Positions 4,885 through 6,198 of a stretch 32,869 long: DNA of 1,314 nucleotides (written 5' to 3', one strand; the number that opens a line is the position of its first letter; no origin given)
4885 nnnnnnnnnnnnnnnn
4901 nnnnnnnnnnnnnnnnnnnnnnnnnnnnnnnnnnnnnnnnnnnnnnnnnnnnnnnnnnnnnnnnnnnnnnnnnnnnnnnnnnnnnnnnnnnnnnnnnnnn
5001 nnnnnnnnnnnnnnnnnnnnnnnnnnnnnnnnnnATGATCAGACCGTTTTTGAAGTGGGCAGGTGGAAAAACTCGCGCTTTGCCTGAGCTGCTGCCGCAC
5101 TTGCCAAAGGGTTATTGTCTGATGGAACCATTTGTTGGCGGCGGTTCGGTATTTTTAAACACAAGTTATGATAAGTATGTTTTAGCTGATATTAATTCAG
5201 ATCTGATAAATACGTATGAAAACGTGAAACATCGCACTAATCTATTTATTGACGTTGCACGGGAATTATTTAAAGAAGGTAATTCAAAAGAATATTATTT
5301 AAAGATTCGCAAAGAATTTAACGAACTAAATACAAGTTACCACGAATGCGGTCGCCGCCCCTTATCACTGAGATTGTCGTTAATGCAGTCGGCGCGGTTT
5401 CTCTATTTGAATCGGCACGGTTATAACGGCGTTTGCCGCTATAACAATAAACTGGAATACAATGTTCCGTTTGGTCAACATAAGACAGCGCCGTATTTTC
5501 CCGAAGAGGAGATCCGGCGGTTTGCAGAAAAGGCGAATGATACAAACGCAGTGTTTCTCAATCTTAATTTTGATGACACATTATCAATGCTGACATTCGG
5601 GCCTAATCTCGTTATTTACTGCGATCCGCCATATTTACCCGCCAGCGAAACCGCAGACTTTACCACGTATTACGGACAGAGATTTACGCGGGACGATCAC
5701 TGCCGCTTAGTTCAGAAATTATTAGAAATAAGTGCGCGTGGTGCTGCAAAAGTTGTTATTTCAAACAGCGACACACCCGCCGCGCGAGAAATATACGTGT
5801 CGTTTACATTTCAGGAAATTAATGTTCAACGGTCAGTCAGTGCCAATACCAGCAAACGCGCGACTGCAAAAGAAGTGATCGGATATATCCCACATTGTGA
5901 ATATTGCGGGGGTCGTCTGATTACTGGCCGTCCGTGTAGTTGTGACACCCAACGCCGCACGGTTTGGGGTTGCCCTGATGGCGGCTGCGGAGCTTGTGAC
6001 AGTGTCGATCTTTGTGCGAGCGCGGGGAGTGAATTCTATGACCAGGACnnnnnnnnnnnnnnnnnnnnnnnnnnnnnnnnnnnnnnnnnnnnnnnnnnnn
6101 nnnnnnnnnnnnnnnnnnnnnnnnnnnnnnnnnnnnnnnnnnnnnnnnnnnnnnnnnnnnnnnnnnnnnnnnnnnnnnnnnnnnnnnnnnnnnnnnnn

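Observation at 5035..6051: Orphan Dam-like methyltransferase with a cysteine-rich C-terminal tail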

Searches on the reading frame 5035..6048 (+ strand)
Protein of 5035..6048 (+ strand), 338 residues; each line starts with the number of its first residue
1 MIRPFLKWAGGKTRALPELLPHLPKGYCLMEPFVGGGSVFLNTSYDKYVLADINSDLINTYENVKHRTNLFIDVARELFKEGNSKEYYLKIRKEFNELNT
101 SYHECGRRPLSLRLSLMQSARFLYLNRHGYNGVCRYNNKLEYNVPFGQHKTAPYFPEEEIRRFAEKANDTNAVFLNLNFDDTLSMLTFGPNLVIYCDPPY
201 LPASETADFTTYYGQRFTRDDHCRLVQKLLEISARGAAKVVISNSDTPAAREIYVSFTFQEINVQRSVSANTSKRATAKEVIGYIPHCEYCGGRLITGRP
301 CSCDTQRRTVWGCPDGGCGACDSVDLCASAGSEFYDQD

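Call 4: search_protein_families(library=pfam, proteins=[window:5035-6048:+], max_evalue=1)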
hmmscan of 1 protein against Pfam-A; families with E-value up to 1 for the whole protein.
window:5035-6048:+ (338 aa): 1 family
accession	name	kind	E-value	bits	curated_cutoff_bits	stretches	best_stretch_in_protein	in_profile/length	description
PF02086.21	MethyltransfD12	-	2.6e-60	204.7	22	1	8-267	1-252/253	D12 class N6 adenine-specific DNA methyltransferase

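Call 7: search_dna_similar(query=window:5035-6048:+, collection=phages, mode=protein, max_rows=40)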
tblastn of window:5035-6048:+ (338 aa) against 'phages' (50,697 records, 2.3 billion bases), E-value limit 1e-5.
Records with a match: 1121; places in all: 1123; records where one place covers at least 80% of the query: 604.
Best place of each record, by identity: <60% 1121.
By first word of the organism name: Escherichia 233; Klebsiella 226; Synechococcus 118; Rheinheimera 115; Salmonella 58; Erwinia 54; Burkholderia 26; Enterobacter 23; Vibrio 19; Shigella 19; and 47 more.
By host as written in the record: - 139; Klebsiella pneumoniae 127; Escherichia coli 116; Rheinheimera sp. BAL341 115; Synechococcus 79; Erwinia amylovora 26; Burkholderia sp. 16; Erwinia amylovora ATCC 29780 15; and 260 more.
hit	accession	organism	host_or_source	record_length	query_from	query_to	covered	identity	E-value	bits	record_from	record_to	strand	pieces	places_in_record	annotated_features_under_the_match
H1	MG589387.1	Enterobacter phage phiT5282H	Enterobacter cloacae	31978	1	336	99%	52.7%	6e-103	337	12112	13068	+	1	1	dam: DNA adenine methylase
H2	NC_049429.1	Enterobacter phage phiT5282H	Enterobacter cloacae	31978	1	336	99%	52.7%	6e-103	337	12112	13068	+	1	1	dam: DNA methyltransferase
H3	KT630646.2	Salmonella phage SEN5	Salmonella enterica subsp. salamae ...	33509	1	322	95%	54.9%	3e-101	332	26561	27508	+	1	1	methyl-directed repair DNA adenine methylase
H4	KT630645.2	Salmonella phage SEN4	Salmonella enterica subsp. salamae ...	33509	1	322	95%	54.9%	3e-101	332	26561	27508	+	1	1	methyl-directed repair DNA adenine methylase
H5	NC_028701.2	Salmonella phage SEN5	Salmonella enterica subsp. salamae ...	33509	1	322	95%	54.9%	3e-101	332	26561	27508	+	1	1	DNA methyltransferase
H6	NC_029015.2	Salmonella phage SEN4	Salmonella enterica subsp. salamae ...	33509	1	322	95%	54.9%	3e-101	332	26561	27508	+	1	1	DNA methyltransferase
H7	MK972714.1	Salmonella phage SW3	Salmonella sp.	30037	1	288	85%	54.1%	2e-92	306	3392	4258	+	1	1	Dam family site-specific DNA-(adenine-N6)-methyltransferase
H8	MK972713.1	Salmonella phage SW5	Salmonella sp.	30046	1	288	85%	54.1%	2e-92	306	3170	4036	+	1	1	Dam family site-specific DNA-(adenine-N6)-methyltransferase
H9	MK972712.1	Salmonella phage SI7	Salmonella sp.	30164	1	288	85%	54.1%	2e-92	306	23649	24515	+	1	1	Dam family site-specific DNA-(adenine-N6)-methyltransferase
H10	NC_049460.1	Salmonella phage SI7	Salmonella sp.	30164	1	288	85%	54.1%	2e-92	306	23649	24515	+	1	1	DNA methyltransferase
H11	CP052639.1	Klebsiella pneumoniae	Homo sapiens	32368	1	292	86%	50.2%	1e-80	273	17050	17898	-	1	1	Dam family site-specific DNA-(adenine-N6)-methyltransferase | hypothetical protein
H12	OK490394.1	Klebsiella phage Kp4845-1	Klebsiella pneumoniae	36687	1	285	84%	50.4%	3e-76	260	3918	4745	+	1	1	record has no annotation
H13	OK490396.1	Klebsiella phage Kp4846-1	Klebsiella pneumoniae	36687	1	285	84%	50.4%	3e-76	260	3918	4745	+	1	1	record has no annotation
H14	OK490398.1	Klebsiella phage Kp4847-1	Klebsiella pneumoniae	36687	1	285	84%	50.4%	3e-76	260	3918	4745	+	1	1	record has no annotation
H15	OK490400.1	Klebsiella phage Kp4848-1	Klebsiella pneumoniae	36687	1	285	84%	50.4%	3e-76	260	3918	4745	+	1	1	record has no annotation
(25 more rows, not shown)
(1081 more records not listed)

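Call 8: get_annotated_region(hit=H2, flank=4000)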
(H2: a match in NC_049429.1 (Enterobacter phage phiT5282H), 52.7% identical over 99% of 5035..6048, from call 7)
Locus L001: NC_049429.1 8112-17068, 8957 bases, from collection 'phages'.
description: Enterobacter phage phiT5282H, complete genome.
organism: Enterobacter phage phiT5282H (NCBI taxid 2340712)
taxonomy: Viruses; Duplodnaviria; Heunggongvirae; Uroviricota; Caudoviricetes; Peduoviridae; Novemvirus; Novemvirus T5282H
host: Enterobacter cloacae; source: -; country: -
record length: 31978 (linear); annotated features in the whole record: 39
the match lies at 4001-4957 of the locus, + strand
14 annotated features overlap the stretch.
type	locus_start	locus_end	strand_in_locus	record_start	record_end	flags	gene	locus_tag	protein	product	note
CDS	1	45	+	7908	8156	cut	-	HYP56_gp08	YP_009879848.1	transcriptional regulator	-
CDS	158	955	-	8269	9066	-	cpdA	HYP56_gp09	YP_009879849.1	metallophosphoesterase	3',5'-cyclic adenosine monophosphate phosphodiesterase CpdA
CDS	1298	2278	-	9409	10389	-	xerC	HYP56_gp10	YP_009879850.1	integrase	Tyrosine recombinase XerC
CDS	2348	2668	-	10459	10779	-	-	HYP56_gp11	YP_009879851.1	transcriptional regulator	-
CDS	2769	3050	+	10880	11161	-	-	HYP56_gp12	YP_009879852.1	Cox-like excisionase and repressor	-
CDS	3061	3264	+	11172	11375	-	-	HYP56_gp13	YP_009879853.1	hypothetical protein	-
CDS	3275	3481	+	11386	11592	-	-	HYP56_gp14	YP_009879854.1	DUF4761 family protein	-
CDS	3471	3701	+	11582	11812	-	-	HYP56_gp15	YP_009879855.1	cell division inhibitor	-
CDS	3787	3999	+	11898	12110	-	-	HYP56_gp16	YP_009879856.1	hypothetical protein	-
CDS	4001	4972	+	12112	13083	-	dam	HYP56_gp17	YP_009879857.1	DNA methyltransferase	-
CDS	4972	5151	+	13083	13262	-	-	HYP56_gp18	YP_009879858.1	hypothetical protein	-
CDS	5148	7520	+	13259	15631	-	-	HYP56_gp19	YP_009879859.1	nicking at origin of replication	-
CDS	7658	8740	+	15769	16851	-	ftsH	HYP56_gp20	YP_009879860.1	AAA family ATPase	ATP-dependent zinc metalloprotease FtsH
CDS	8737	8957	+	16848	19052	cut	-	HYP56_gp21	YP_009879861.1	S8 family peptidase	-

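Call 9: get_annotated_region(hit=H5, flank=4000)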
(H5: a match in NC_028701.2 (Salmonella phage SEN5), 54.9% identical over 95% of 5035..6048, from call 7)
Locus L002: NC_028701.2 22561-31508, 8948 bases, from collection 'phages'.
description: Salmonella phage SEN5, complete genome.
organism: Salmonella phage SEN5 (NCBI taxid 1647466)
taxonomy: Viruses; Duplodnaviria; Heunggongvirae; Uroviricota; Caudoviricetes; Peduoviridae; Senquatrovirus; Senquatrovirus SEN4
host: Salmonella enterica subsp. salamae 241/01 II; source: feces; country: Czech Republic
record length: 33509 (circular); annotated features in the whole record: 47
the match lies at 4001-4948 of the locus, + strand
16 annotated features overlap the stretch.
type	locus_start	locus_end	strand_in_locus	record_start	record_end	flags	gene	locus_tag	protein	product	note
CDS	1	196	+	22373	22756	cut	-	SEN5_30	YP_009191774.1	hypothetical protein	-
CDS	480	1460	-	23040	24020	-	-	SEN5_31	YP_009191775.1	integrase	-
CDS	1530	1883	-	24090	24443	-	-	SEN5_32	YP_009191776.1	transcriptional regulator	-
CDS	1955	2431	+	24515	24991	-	-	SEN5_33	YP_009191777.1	hypothetical protein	-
CDS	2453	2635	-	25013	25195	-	-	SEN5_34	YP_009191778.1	hypothetical protein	-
CDS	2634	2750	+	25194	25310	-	-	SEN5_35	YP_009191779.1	hypothetical protein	-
CDS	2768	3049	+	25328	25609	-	-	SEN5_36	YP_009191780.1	Cox-like excisionase and repressor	-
CDS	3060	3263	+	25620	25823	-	-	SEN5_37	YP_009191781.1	hypothetical protein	-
CDS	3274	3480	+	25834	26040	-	-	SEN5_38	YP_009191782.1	DUF4761 family protein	-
CDS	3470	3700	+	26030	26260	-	-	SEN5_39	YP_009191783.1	cell division inhibitor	-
CDS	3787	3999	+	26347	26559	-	-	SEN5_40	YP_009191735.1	hypothetical protein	-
CDS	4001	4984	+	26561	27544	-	-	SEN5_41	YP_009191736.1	DNA methyltransferase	-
CDS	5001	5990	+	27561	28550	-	-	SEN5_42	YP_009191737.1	DNA methyltransferase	-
CDS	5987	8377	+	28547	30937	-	-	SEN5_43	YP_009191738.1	nicking at origin of replication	-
CDS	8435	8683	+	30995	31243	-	-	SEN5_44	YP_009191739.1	hypothetical protein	-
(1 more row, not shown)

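Call 10: get_annotated_region(hit=H10, flank=4000)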
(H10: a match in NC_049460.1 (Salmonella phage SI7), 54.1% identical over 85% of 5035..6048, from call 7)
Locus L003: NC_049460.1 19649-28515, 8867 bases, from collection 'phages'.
description: Salmonella phage SI7, complete genome.
organism: Salmonella phage SI7 (NCBI taxid 2592212)
taxonomy: Viruses; Duplodnaviria; Heunggongvirae; Uroviricota; Caudoviricetes; Peduoviridae; Irrigatiovirus; Irrigatiovirus SI7
host: Salmonella sp.; source: irrigation water; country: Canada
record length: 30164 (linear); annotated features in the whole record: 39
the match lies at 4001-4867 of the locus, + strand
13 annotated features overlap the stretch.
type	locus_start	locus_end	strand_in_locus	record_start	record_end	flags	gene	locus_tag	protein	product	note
CDS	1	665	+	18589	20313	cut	-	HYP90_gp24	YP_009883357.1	baseplate protein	-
CDS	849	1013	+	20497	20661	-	-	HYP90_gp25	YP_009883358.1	hypothetical protein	-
CDS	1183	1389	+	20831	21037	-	-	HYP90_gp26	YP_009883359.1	hypothetical protein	-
CDS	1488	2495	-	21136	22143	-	-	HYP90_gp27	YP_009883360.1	integrase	-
CDS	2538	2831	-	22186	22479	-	-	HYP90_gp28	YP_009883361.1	transcriptional regulator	-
CDS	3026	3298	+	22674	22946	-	-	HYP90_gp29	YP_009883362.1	Cox-like excisionase and repressor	-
CDS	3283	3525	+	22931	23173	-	-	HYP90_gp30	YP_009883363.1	cell division inhibitor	-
CDS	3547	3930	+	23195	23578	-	-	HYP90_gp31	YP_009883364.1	hypothetical protein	-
CDS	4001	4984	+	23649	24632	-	-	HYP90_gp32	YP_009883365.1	DNA methyltransferase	-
CDS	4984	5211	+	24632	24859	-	-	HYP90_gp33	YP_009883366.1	hypothetical protein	-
CDS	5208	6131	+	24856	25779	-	-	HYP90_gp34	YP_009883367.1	DNA methyltransferase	-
CDS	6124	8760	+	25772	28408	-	-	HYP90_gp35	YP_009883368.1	nicking at origin of replication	-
CDS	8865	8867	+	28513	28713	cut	-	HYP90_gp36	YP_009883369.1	hypothetical protein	-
